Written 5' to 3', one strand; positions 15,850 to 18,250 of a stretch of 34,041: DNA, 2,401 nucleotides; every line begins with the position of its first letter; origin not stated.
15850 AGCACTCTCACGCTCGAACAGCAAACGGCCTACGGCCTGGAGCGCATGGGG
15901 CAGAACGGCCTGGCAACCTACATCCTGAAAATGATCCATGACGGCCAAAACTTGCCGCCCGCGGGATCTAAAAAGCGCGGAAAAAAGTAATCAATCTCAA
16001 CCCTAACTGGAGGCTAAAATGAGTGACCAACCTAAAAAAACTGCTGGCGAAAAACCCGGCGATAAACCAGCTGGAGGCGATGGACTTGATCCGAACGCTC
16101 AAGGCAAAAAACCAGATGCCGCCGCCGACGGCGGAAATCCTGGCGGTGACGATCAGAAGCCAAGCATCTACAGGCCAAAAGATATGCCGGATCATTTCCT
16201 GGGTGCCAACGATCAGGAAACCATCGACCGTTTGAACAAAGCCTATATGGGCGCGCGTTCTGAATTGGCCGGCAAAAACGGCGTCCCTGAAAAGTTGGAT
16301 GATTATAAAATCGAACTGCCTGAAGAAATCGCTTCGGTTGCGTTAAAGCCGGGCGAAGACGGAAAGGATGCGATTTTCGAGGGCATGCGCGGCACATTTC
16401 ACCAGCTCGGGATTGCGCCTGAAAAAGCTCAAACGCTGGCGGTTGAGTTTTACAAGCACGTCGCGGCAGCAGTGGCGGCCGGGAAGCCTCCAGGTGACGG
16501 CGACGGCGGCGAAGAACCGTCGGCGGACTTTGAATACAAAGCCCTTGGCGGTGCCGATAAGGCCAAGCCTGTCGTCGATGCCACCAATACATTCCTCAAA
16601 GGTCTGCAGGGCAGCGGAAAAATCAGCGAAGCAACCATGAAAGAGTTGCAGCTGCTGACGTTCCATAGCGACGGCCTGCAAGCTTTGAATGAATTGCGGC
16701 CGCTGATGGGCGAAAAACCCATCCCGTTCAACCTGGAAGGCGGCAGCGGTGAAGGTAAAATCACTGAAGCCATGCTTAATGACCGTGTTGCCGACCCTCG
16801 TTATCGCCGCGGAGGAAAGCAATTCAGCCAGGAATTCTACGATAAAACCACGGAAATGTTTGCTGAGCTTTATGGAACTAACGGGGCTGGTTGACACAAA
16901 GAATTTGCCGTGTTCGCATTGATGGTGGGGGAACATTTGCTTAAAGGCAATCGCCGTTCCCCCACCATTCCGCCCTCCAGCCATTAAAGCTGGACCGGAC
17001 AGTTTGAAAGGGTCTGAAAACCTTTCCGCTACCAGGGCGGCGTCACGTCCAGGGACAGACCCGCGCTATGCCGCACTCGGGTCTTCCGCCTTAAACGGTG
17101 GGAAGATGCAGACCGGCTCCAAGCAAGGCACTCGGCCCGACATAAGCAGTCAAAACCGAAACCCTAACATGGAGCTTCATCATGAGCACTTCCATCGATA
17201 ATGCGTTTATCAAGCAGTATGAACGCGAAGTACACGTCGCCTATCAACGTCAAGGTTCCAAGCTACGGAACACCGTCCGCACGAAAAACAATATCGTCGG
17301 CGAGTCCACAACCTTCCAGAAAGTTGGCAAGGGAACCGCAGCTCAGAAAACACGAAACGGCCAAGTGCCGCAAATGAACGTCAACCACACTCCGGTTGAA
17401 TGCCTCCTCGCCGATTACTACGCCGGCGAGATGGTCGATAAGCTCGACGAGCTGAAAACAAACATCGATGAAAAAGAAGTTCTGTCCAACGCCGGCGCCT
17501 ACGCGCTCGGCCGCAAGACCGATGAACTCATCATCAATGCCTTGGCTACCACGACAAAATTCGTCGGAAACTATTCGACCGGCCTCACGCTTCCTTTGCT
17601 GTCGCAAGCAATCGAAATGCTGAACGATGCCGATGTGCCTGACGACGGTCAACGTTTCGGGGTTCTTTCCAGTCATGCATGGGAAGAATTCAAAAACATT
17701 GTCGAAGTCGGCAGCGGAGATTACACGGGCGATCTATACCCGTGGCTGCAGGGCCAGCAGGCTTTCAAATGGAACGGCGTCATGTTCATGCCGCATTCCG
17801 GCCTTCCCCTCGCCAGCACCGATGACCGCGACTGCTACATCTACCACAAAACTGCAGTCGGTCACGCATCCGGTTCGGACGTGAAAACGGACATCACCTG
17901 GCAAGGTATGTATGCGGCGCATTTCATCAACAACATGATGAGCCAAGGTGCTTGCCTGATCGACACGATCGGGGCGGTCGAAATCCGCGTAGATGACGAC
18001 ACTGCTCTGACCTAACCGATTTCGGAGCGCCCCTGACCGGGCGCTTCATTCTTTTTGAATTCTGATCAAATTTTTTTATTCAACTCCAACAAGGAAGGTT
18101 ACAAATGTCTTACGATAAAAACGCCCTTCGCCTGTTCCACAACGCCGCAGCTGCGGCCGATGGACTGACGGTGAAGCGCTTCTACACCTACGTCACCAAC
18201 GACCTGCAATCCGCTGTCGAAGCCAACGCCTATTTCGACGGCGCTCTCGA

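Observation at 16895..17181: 287-nt highly structured non-coding leader between the scaffold and major capsid genes, with alternative pairings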

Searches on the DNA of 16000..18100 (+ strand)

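Call 4: search_rna_families(source=window, start=16700, end=17400, threshold=evalue, max_evalue=10, show_alignments=3)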
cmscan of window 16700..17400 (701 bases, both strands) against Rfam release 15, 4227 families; matches with E-value up to 10: 2.
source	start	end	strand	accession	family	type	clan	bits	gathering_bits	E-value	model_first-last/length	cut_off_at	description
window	16745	16776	+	RF01425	snoR121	Gene; snRNA; snoRNA; CD-box;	-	17.3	50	2.1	1-88/88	no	small nucleolar RNA snoR121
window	16846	16949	-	RF00294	snoTBR17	Gene; snRNA; snoRNA; CD-box;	-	16.2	40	0.31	1-119/119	no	Small nucleolar RNA TBR17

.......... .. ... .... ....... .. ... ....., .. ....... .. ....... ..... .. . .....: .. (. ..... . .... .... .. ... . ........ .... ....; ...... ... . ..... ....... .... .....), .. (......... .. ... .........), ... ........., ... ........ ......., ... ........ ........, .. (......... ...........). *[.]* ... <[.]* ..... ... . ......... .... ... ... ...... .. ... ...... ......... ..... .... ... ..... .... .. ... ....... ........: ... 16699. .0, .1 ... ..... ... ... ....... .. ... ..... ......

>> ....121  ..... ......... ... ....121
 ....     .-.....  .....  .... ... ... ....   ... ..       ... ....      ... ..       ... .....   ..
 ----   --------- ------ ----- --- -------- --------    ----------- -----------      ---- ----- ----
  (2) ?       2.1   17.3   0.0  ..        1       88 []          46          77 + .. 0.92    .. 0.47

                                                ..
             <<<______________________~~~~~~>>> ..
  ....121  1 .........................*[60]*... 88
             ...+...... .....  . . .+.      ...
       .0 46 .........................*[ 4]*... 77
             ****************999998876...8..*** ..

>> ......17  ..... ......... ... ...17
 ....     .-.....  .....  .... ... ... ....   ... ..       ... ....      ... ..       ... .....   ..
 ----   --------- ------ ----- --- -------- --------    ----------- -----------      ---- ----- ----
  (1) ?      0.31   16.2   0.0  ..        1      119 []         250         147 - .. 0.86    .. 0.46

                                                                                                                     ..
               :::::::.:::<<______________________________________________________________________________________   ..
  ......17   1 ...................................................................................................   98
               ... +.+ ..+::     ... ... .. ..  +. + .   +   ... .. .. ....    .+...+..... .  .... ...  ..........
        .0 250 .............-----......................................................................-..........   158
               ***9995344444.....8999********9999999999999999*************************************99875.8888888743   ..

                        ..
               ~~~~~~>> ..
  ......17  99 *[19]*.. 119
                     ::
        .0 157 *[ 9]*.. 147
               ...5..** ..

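Call 9: search_dna_similar(query=window:16000-18100:+, collection=phages, mode=distant)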
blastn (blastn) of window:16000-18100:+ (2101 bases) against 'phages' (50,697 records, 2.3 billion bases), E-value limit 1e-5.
Records with a match: 1; places in all: 1; records where one place covers at least 80% of the query: 0.
Best place of each record, by identity: 60-80% 1.
By first word of the organism name: Bacteriophage 1.
By host as written in the record: - 1.
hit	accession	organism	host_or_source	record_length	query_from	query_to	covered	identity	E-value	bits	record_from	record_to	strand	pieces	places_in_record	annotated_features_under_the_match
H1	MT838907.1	Bacteriophage sp.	human fecal samples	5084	1315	1548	11%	67.1%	1e-10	76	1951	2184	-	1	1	record has no annotation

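Call 25: search_rna_families(sources=[L001, L005, L011, L015, L016, L018, L019, L021, L023, L027, L029, L031, L033, L034, L036, L037, L047, L050, L052, L054], threshold=gathering)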
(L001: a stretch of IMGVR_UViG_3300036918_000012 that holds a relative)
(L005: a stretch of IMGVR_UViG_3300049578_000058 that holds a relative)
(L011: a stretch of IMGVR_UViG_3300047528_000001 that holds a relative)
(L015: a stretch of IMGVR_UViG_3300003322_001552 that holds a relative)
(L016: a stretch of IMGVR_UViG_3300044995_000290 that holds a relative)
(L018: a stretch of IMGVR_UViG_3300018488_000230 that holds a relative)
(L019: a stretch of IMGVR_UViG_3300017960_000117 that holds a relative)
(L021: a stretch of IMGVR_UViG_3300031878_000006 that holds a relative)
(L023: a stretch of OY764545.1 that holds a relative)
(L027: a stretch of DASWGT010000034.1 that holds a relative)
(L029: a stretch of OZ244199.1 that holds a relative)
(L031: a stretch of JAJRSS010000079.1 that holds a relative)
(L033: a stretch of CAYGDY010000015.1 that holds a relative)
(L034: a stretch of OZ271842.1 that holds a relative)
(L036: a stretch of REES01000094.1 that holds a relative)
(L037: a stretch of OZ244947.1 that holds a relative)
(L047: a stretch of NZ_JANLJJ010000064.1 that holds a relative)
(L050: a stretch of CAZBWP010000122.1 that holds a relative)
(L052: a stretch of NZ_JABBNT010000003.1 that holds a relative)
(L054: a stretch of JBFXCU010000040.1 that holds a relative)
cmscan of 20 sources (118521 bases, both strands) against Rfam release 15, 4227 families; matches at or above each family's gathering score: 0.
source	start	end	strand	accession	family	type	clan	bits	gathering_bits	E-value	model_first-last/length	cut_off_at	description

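Call 37: build_rna_model(alignment_id=A3, structure=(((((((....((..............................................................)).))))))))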
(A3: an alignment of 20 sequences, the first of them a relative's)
Model R1 built from alignment A3 (20 sequences, 85 columns); structure: as given.
model positions 45; base pairs 9; branch points 0; effective number of sequences 20; information 0.77 bits per position. Calibrated on 0.2 Mb of random sequence (short: E-values are rough).
structure used (alignment columns):
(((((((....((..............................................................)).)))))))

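Call 38: search_with_rna_model(model_id=R1, source=window, max_evalue=10, filters=off, show_alignments=3)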
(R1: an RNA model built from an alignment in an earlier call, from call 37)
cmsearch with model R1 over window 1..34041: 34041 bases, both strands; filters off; matches with E-value up to 10: 56.
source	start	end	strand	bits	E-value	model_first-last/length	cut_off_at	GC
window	13279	13318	-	18.7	0.0087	1-45/45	no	0.52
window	5518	5540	-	16.3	0.039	1-45/45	no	0.65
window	32517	32582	-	15.2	0.078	1-45/45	no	0.52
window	8249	8287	+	13.6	0.2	1-45/45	no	0.69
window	12373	12410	+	13.6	0.21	1-45/45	no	0.61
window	22683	22747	+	13.5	0.22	1-45/45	no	0.58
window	23138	23167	+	12.5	0.42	1-45/45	no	0.63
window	13892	13926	+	11.5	0.78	1-45/45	no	0.77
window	16119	16152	-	10.7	1.3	1-45/45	no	0.74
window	15614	15634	+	10.7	1.3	1-45/45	no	0.57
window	9933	9948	-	10.1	1.9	1-45/45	no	0.81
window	17407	17430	+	10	2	1-45/45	no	0.67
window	9425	9490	-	10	2.1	1-45/45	no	0.61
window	22694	22721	-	9.9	2.1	1-45/45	no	0.68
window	32833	32861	+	9.7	2.3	1-45/45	no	0.62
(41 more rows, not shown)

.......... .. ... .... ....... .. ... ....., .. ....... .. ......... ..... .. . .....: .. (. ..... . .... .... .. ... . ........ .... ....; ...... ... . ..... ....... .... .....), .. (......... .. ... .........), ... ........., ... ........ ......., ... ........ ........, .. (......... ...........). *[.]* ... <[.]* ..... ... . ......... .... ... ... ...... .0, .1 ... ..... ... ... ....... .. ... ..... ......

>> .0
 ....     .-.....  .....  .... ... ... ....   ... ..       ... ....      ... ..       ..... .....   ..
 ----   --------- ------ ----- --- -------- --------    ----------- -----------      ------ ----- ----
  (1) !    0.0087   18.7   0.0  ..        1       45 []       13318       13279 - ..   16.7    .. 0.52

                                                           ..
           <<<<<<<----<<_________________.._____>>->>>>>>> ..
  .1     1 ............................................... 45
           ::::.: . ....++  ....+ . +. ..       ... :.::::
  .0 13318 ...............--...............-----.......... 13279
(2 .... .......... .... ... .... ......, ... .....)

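Call 66: search_with_rna_model(model_id=R1, sources=[L001, L002, L003, L004, L005, L006, L007, L008, L009, L010, L011, L012, L013, L014, L015, L016, L017, L018, L019, L020, L021, L022, L023, L024, L025, L026, L027, L028, L029, L030, L031, L032, L033, L034, L035, L036, L037, L038, L039, L040, L041, L042, L043, L044, L045, L046, L047, L048, L049, L050, L051, L052, L053, L054, L055, L056, L057, L058, L059, L060, L061, L062, L063, L064, L065, L066, L067, L068, L069, L070, L071, L072, L073, L074, L075, L076, L077, L078, L079, L080, L081, L082, L083, L084, L085, L086, L087, L088, L089, L090, L091, L092, L093, L094, L095, L096, L097], max_evalue=1)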
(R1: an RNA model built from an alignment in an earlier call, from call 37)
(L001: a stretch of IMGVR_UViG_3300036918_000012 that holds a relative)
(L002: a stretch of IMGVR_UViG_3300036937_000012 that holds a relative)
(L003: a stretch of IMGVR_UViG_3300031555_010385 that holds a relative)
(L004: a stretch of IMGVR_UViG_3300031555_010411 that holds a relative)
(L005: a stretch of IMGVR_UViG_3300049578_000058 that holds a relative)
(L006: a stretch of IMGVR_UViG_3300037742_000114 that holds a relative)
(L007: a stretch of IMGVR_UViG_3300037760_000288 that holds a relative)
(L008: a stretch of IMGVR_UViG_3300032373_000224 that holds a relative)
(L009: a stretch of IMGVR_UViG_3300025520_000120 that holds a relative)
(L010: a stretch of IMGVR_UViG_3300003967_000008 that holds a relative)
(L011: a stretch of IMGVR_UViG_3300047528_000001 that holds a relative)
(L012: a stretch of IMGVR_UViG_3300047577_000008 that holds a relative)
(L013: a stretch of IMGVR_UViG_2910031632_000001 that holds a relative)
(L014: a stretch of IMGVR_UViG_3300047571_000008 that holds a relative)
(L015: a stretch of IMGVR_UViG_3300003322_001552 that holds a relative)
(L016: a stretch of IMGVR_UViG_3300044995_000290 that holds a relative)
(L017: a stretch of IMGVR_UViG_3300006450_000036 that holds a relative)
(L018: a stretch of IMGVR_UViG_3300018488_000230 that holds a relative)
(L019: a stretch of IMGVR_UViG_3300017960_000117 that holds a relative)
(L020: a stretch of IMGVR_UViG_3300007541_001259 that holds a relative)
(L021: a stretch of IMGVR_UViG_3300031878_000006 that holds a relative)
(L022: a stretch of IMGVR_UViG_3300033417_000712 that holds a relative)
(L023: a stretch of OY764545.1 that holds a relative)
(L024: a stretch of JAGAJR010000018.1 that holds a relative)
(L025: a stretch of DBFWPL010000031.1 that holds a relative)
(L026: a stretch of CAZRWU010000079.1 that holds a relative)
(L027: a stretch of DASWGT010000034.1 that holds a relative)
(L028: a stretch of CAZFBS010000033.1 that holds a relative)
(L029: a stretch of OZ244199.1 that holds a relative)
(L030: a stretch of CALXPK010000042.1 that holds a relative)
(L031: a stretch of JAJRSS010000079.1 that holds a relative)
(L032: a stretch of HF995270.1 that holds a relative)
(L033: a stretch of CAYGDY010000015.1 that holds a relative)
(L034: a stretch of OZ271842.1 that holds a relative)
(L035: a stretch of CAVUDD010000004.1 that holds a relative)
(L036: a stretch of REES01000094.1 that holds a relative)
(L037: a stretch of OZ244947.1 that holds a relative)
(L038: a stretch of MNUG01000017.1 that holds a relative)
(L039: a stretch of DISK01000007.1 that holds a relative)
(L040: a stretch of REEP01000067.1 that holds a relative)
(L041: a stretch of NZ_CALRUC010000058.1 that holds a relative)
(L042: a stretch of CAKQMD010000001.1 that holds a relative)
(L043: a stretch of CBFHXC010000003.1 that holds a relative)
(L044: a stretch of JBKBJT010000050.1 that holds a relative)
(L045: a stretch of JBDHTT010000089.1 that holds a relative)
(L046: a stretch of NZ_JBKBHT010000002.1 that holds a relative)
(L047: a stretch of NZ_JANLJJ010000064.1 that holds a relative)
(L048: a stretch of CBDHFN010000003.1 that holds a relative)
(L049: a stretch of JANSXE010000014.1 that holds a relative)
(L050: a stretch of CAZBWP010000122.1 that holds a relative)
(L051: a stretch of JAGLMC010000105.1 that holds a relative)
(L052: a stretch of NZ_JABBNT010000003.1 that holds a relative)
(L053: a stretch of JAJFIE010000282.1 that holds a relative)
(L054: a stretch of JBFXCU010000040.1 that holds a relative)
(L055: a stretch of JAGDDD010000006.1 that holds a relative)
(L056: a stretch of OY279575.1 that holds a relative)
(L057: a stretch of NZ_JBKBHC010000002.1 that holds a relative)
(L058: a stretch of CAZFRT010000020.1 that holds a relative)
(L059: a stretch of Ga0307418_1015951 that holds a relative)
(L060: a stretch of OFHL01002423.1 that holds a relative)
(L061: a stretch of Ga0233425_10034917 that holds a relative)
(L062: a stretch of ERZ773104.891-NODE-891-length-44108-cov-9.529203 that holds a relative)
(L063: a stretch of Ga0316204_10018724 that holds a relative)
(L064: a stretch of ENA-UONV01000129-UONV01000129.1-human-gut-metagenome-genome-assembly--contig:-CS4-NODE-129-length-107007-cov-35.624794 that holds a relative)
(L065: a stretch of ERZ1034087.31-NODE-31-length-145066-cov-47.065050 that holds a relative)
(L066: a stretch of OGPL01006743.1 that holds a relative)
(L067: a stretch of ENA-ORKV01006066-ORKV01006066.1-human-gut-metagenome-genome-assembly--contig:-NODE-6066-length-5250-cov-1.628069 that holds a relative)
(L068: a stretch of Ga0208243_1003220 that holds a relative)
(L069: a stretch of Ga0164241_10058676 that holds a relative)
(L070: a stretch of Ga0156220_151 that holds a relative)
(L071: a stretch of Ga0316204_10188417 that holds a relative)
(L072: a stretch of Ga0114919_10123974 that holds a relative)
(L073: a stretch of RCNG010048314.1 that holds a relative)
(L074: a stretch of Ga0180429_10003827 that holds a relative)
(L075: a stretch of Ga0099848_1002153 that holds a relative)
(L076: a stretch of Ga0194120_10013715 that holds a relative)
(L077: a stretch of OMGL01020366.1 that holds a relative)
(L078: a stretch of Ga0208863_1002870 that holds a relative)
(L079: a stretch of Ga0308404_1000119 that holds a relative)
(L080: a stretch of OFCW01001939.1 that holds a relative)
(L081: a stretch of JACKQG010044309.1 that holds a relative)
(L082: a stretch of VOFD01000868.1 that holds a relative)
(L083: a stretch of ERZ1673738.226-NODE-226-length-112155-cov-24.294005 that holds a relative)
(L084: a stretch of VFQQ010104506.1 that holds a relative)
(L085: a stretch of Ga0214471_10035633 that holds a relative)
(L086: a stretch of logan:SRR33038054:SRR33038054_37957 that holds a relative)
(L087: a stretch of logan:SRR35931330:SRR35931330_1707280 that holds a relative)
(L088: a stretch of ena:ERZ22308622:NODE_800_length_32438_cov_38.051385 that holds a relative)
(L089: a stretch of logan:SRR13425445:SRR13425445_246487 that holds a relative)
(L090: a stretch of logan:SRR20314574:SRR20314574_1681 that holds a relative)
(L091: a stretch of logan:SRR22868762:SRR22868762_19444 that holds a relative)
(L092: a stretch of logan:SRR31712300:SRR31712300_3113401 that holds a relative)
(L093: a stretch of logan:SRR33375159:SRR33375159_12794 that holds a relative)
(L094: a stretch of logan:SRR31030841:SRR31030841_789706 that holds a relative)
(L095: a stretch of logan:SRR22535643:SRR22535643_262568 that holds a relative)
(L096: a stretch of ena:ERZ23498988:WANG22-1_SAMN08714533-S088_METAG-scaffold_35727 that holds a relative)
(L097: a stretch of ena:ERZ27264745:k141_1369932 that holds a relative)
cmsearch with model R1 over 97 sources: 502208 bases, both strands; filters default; matches with E-value up to 1: 39.
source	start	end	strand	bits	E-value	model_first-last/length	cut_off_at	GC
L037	2843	2887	+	42.7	4e-08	1-45/45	no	0.82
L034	2854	2894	+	41.7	7.4e-08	1-45/45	no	0.71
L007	2867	2911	+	38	7.6e-07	1-45/45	no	0.69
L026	2867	2911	+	37.9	7.9e-07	1-45/45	no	0.71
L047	2837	2881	+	37.1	1.3e-06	1-45/45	no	0.69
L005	2863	2907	+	37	1.4e-06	1-45/45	no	0.67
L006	1268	1312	+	37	1.4e-06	1-45/45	no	0.67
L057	2839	2883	+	36.5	1.9e-06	1-45/45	no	0.71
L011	2852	2896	+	36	2.6e-06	1-45/45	no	0.73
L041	2852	2896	+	36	2.6e-06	1-45/45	no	0.73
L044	2839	2883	+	34.9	5.1e-06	1-45/45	no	0.67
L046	2839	2883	+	34.9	5.1e-06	1-45/45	no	0.69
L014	2855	2896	+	34.7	5.8e-06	1-45/45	no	0.69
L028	2864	2908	+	33.9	9.9e-06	1-45/45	no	0.67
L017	2859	2903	+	32.9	1.8e-05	1-45/45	no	0.76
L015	1803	1844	+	32.2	2.9e-05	1-45/45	no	0.74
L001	2861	2907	+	31.8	3.5e-05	1-45/45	no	0.66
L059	1226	1272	+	31.8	3.5e-05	1-45/45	no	0.66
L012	2840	2887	+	30.8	6.7e-05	1-45/45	no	0.73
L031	1443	1501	+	30.4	8.5e-05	1-45/45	no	0.75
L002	2860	2907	+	29.7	0.00013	1-45/45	no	0.65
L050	1504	1547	+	29.6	0.00014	1-45/45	no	0.75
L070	2347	2397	+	28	0.00039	1-45/45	no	0.71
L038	2879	2917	+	26.1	0.0013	1-45/45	no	0.49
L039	2879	2917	+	25.9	0.0014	1-45/45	no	0.51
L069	221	263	+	25.6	0.0018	1-45/45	no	0.74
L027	1283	1353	+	24.3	0.0038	1-45/45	no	0.79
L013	2838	2879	+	24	0.0048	1-45/45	no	0.67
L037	4786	4847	-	23.6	0.0062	1-45/45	no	0.71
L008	1029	1063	+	23.4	0.0068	1-45/45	no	0.74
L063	1029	1063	+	23.4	0.0068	1-45/45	no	0.74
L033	2857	2896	+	22.8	0.01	1-45/45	no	0.6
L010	2848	2891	+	21.4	0.024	1-45/45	no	0.7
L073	963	992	+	20.7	0.037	1-45/45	no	0.6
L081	181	242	+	20.4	0.044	1-45/45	no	0.61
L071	322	361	+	20.4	0.044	1-45/45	no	0.65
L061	703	743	+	20.1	0.054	1-45/45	no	0.76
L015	3495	3532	+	18.9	0.11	1-45/45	no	0.66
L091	4907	4945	-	15.6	0.91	1-45/45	no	0.69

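Call 74: search_rna_families(source=L090, start=700, end=1060, threshold=evalue, max_evalue=5)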
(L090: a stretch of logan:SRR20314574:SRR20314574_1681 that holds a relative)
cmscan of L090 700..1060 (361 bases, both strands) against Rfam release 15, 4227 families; matches with E-value up to 5: 6.
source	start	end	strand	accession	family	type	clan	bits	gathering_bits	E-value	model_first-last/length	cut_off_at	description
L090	741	809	+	RF00238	ctRNA_pND324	Gene; antisense;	-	23.6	45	0.28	1-86/86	no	ctRNA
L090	762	846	-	RF02029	sraA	Gene; sRNA;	-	22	56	0.38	1-95/95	no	sraA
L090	700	808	+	RF00558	L20_leader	Cis-reg; leader;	-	15.4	58.7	1.9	32-127/127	5'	Ribosomal protein L20 leader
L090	946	1018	-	RF00325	SNORD53_SNORD92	Gene; snRNA; snoRNA; CD-box;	CL00063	14.8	46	3.5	1-78/78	no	Small nucleolar RNA SNORD53/SNORD92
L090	766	800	+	RF03883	mir-9256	Gene; miRNA;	-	14.8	80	4.2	1-67/67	no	mir-9256 microRNA precursor family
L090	715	832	+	RF01773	rpsL_pseudo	Cis-reg; leader;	-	12.7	70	3.3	1-128/128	no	Pseudomonas rpsL leader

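Call 75: search_rna_families(source=L037, start=2780, end=3040, threshold=evalue, max_evalue=5)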
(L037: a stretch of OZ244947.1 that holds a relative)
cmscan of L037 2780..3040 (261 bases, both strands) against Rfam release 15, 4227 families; matches with E-value up to 5: 2.
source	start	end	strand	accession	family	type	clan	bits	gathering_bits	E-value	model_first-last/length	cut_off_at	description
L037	2898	2943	+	RF01713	Moco-II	Cis-reg;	-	16.2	35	1.8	1-46/46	no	Moco-II RNA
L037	2955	3040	+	RF01894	PCA3_2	Gene; lncRNA;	-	9.3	100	0.89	1-81/409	3'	Prostate cancer antigen RNA 3 conserved region 2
